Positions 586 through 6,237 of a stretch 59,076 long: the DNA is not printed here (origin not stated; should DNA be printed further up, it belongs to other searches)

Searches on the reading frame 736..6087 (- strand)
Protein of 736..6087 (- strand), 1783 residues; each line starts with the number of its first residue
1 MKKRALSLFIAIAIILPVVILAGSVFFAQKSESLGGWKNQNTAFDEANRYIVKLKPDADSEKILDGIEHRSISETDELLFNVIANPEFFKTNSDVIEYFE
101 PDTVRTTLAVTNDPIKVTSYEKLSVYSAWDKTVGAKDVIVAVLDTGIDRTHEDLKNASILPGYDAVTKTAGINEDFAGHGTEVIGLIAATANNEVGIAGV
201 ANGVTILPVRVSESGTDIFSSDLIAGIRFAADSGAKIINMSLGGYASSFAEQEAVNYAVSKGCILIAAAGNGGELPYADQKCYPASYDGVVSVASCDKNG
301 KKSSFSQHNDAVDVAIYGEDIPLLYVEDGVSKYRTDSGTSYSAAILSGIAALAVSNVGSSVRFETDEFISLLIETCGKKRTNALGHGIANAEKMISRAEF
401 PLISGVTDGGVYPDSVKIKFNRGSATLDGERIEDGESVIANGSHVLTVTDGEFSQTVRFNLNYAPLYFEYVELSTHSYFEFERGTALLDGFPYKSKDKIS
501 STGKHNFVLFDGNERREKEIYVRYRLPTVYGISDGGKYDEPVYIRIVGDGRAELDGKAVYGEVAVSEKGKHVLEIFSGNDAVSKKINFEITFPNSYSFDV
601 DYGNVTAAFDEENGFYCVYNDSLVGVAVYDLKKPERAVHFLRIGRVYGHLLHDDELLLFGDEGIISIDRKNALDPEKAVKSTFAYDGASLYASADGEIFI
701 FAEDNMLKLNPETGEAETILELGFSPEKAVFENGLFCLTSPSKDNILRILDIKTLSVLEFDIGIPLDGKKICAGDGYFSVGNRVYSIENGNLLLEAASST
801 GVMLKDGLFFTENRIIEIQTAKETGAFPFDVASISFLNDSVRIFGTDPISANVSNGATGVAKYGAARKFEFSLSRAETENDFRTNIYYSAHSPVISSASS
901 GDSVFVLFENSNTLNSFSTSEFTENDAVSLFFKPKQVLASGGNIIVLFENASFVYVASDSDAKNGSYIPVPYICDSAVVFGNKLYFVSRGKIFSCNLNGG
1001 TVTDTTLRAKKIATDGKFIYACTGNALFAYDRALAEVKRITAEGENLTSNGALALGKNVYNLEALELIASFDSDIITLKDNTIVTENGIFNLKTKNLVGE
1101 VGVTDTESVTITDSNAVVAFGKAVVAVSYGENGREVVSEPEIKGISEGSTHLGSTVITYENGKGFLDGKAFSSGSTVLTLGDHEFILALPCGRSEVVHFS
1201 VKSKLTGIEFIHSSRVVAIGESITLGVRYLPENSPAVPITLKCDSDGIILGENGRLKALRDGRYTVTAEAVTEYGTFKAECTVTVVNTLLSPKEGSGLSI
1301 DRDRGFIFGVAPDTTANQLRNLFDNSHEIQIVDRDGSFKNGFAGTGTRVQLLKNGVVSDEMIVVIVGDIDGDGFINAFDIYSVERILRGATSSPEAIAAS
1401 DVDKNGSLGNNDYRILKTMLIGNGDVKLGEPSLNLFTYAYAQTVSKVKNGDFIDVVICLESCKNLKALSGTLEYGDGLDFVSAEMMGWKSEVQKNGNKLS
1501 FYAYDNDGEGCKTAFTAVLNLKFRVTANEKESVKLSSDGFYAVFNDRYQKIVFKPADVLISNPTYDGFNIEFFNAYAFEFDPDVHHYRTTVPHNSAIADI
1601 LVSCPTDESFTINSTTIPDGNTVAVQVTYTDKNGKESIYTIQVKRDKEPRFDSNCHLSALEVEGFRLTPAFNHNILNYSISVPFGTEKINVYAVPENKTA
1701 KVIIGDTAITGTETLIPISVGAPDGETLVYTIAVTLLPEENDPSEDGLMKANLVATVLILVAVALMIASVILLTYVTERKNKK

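Call 74: search_protein_families(library=pfam, proteins=[window:736-6087:-])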
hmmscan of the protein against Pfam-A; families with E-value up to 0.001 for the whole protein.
window:736-6087:- (1783 aa): 3 families
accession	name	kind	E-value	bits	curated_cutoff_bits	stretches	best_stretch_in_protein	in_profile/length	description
PF00082.27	Peptidase_S8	-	4.3e-43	148.1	21.8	1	136-385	2-286/288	Subtilase family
PF12733.13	Cadherin-like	-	1.2e-07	32.5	24.2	1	1658-1734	2-86/89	Cadherin-like beta sandwich domain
PF00404.24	Dockerin_1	-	2.4e-07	31.3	22.9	1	1367-1420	2-56/57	Dockerin type I domain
